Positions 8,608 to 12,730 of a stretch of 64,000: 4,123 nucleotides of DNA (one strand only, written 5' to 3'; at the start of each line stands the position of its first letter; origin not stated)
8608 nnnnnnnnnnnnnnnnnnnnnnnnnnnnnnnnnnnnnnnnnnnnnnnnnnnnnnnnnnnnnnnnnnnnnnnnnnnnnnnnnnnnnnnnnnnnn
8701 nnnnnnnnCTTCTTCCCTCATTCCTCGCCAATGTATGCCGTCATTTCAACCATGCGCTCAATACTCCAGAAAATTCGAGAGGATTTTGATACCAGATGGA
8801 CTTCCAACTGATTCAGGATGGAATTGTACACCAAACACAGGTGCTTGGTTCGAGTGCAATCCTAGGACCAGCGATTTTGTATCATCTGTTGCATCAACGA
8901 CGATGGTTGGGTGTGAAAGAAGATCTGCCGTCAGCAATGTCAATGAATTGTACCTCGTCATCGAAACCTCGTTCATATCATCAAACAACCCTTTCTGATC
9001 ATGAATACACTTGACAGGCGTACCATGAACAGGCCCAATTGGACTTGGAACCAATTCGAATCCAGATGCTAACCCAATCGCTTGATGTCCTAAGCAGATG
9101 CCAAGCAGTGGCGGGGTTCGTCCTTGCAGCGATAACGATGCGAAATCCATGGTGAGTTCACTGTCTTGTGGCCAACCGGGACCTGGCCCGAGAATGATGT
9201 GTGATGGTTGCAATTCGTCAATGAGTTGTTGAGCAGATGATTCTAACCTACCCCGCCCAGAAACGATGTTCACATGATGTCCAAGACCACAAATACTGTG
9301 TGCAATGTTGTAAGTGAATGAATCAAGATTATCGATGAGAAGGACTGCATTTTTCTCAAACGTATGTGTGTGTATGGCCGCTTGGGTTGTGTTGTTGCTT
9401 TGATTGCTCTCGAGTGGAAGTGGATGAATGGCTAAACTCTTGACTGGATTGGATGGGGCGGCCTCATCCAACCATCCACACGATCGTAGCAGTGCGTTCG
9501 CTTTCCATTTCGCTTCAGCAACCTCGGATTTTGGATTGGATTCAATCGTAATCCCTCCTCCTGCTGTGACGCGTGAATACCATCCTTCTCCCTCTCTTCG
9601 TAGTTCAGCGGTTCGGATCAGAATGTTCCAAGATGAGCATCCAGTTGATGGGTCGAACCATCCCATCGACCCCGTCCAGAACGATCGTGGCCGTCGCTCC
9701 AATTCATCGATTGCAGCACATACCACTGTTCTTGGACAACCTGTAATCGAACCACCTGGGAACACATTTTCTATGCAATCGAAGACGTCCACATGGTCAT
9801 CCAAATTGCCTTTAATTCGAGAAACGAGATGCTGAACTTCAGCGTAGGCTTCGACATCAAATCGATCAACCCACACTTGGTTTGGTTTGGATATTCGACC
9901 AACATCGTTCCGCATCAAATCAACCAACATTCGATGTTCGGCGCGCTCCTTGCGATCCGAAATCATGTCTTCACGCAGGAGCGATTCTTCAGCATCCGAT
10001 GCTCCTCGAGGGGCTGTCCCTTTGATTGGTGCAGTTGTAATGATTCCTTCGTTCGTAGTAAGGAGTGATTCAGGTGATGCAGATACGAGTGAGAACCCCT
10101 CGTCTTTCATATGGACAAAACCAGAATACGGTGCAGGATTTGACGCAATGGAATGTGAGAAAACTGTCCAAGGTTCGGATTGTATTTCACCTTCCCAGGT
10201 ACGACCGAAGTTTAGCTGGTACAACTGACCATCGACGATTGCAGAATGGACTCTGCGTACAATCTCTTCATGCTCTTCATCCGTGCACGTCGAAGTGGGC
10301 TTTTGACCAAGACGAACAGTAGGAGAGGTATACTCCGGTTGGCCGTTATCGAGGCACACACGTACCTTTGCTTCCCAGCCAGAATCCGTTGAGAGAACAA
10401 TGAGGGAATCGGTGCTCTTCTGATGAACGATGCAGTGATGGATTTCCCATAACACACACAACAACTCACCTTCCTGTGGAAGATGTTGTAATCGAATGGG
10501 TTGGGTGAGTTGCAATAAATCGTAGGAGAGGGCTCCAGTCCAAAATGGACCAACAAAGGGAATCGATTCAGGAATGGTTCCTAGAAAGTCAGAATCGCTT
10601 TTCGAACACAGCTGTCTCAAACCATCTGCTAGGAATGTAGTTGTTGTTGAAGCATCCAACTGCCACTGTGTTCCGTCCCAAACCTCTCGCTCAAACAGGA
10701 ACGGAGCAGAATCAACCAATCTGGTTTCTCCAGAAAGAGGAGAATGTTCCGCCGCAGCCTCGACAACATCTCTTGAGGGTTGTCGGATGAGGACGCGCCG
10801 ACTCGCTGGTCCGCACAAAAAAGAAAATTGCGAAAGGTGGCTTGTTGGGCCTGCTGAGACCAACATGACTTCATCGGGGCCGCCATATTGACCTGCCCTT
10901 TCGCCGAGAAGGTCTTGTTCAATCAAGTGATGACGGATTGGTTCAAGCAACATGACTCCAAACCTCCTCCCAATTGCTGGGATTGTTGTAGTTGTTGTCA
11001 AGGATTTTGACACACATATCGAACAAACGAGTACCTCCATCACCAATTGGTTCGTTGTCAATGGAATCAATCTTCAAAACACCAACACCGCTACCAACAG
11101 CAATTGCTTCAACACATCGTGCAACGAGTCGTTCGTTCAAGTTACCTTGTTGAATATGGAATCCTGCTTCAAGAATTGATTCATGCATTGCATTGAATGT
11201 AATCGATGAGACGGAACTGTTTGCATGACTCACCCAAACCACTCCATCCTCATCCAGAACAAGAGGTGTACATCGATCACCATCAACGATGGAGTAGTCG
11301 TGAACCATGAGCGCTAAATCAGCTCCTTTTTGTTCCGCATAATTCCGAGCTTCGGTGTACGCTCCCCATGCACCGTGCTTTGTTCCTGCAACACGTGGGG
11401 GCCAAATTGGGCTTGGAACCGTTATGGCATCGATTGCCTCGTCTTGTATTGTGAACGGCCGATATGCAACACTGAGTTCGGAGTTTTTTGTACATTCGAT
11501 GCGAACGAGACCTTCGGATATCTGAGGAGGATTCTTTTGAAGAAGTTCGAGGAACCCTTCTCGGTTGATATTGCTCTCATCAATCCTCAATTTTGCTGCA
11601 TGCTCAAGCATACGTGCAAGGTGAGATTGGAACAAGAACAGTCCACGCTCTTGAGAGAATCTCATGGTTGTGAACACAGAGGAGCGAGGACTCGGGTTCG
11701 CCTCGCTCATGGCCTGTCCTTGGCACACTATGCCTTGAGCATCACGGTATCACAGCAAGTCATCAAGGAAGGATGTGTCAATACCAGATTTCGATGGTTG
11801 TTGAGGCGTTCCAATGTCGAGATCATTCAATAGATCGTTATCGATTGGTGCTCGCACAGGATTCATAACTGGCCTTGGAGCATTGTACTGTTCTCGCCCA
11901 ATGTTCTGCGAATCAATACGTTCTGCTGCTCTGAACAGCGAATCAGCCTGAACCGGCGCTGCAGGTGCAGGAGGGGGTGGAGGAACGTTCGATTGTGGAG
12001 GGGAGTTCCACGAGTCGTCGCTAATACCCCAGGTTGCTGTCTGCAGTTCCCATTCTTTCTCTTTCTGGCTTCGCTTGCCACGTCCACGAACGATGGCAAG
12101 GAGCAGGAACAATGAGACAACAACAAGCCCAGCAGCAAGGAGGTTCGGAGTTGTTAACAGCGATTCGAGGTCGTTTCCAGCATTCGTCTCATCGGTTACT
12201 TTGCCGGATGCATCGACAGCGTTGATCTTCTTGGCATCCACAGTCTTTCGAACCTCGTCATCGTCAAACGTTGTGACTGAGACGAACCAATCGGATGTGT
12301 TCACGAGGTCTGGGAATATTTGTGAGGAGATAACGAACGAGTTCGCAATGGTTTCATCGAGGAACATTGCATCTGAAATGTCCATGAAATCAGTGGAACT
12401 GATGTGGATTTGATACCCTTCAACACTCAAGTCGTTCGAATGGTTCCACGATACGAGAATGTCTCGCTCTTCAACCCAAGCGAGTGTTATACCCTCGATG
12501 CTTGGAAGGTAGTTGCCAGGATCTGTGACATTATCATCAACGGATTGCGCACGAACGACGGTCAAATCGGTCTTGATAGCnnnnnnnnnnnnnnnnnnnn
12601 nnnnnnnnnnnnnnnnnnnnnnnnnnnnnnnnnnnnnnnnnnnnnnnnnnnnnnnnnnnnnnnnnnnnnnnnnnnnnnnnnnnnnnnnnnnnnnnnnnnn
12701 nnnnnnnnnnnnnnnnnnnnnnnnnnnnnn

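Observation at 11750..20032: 2760-aa beta-propeller/Fn3 type-I surface protein with a Pro-rich cytoplasmic tail, in line with pyk and pab genes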

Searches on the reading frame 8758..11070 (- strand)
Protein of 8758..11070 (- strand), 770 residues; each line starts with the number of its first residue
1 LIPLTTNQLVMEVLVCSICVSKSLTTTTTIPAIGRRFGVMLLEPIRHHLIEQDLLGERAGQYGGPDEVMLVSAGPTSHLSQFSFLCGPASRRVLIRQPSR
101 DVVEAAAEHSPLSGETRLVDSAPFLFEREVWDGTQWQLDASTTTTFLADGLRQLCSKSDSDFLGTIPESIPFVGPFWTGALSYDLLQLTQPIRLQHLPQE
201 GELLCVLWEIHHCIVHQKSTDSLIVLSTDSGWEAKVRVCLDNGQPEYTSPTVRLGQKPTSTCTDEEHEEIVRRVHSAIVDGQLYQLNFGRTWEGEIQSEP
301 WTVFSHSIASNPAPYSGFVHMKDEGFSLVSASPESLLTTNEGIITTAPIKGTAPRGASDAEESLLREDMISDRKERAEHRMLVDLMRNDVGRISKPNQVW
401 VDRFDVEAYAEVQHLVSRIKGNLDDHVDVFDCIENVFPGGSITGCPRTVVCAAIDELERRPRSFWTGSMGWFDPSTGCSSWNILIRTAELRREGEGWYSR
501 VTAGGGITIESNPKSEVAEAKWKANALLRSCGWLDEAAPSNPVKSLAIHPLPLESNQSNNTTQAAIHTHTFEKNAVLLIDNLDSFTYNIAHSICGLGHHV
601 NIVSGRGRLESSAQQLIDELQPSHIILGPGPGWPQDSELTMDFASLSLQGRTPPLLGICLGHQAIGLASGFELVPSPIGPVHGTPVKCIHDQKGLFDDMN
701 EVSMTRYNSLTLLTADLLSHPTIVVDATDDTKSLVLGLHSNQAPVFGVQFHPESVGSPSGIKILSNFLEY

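Call 7: search_protein_families(library=pfam, proteins=[window:8758-11070:-], max_evalue=0.001)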
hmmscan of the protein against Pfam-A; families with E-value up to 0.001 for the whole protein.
window:8758-11070:- (770 aa): 2 families
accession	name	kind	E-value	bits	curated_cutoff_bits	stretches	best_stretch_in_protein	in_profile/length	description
PF00425.24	Chorismate_bind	-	9.1e-71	238.8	27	1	264-523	2-257/257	chorismate binding enzyme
PF00117.34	GATase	-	2.3e-37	129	22.8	1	577-768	1-187/190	Glutamine amidotransferase class-I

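Call 96: search_protein_families(library=ncbifam, proteins=[window:8758-11070:-], max_evalue=0.001)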
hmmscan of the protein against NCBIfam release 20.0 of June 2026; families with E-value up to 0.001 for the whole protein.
window:8758-11070:- (770 aa): 43 families (the best 25 are shown)
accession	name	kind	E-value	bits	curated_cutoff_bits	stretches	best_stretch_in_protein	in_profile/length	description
TIGR01824.1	PabB-clade2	equivalog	8.4e-78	262.1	408.55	1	221-527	46-355/355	aminodeoxychorismate synthase, component I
NF006563.0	PRK09070.1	equivalog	1.1e-75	255.1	514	1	149-530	66-443/447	aminodeoxychorismate synthase component I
NF010081.0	PRK13566.1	equivalog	2.5e-70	237.6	645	1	179-768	161-717/729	anthranilate synthase component I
TIGR01823.1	PabB-fungal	equivalog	2.9e-70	237.5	442.55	2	297-528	506-738/742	aminodeoxychorismate synthase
TIGR00553.1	pabB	equivalog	3e-70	237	328.4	1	216-526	28-328/329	aminodeoxychorismate synthase component I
TIGR00564.1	trpE_most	equivalog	3.3e-70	237.4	517.7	1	170-530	88-453/455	anthranilate synthase component I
TIGR01820.1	TrpE-arch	equivalog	1.2e-69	235.8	512.05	1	177-531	101-448/449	anthranilate synthase component I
NF005698.0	PRK07508.1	equivalog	6.2e-64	215.9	452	1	256-526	108-374/383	aminodeoxychorismate synthase component I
NF004610.0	PRK05940.1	equivalog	2.5e-62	211.2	568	1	151-530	81-458/467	anthranilate synthase component I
NF010086.0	PRK13571.1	equivalog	4.6e-62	210.2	693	1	253-530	219-496/510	anthranilate synthase component I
NF010087.0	PRK13572.1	equivalog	1.5e-57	195.3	580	1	263-531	171-431/435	anthranilate synthase component I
TIGR01815.1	TrpE-clade3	equivalog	5.1e-56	190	739.15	1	261-764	230-701/717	anthranilate synthase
NF012009.0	PRK15465.1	equivalog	5.9e-51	173.4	622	1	139-530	68-450/453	aminodeoxychorismate synthase component 1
NF010089.0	PRK13574.1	equivalog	8.3e-50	170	527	1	261-528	154-415/421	anthranilate synthase component I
NF010079.0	PRK13564.1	equivalog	1.9e-49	168.9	471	1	150-531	114-511/521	anthranilate synthase component 1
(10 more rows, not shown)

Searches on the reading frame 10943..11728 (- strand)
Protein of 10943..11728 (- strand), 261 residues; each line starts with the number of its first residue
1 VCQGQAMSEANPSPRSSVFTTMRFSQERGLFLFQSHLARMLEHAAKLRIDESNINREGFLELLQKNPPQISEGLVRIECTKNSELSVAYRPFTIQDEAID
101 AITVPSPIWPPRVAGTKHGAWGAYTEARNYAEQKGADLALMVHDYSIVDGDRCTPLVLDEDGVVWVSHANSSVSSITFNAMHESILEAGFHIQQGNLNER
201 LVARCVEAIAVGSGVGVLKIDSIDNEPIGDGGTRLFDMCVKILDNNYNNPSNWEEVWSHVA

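Call 7: search_protein_families(library=pfam, proteins=[window:10943-11728:-], max_evalue=0.001)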
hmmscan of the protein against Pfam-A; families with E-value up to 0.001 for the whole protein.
window:10943-11728:- (261 aa): 1 family
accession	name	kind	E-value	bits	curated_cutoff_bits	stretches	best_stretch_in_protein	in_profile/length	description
PF01063.24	Aminotran_4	-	4.2e-17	63.2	28.5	1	18-223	2-223/223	Amino-transferase class IV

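Call 96: search_protein_families(library=ncbifam, proteins=[window:10943-11728:-], max_evalue=0.001)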
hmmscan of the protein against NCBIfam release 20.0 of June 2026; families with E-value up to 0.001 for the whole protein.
window:10943-11728:- (261 aa): 4 families
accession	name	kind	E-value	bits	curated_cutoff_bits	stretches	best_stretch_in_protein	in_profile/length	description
NF005209.0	PRK06680.1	subfamily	2.5e-06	26.6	320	1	127-232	159-265/286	D-amino-acid transaminase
NF005146.0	PRK06606.1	equivalog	8.9e-06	24.9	279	1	126-234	169-278/307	branched-chain amino acid transaminase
TIGR01122.1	ilvE_I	equivalog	3e-05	23.3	245.55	0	127-232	162-268/298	branched-chain-amino-acid transaminase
NF005888.0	PRK07849.1-3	equivalog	0.00027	20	273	0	116-228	160-274/298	aminodeoxychorismate lyase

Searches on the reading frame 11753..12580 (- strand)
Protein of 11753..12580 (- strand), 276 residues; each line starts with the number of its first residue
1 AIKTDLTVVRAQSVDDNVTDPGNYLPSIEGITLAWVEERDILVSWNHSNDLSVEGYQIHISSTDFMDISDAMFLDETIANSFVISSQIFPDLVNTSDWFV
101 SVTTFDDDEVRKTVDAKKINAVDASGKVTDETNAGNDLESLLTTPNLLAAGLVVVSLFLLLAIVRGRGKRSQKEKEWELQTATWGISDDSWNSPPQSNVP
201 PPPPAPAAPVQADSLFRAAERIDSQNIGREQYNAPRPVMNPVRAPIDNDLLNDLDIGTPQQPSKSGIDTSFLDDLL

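Call 11: search_protein_families(library=pfam, proteins=[window:11753-12580:-], max_evalue=10)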
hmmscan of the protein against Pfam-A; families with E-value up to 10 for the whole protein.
window:11753-12580:- (276 aa): 2 families
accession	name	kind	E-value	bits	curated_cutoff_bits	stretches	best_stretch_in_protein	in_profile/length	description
PF15912.10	VIR_N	-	0.04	13.8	27.7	1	181-249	117-186/258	Virilizer, N-terminal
PF16101.10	PRIMA1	-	0.12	12.6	38.6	1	151-207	20-76/158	Proline-rich membrane anchor 1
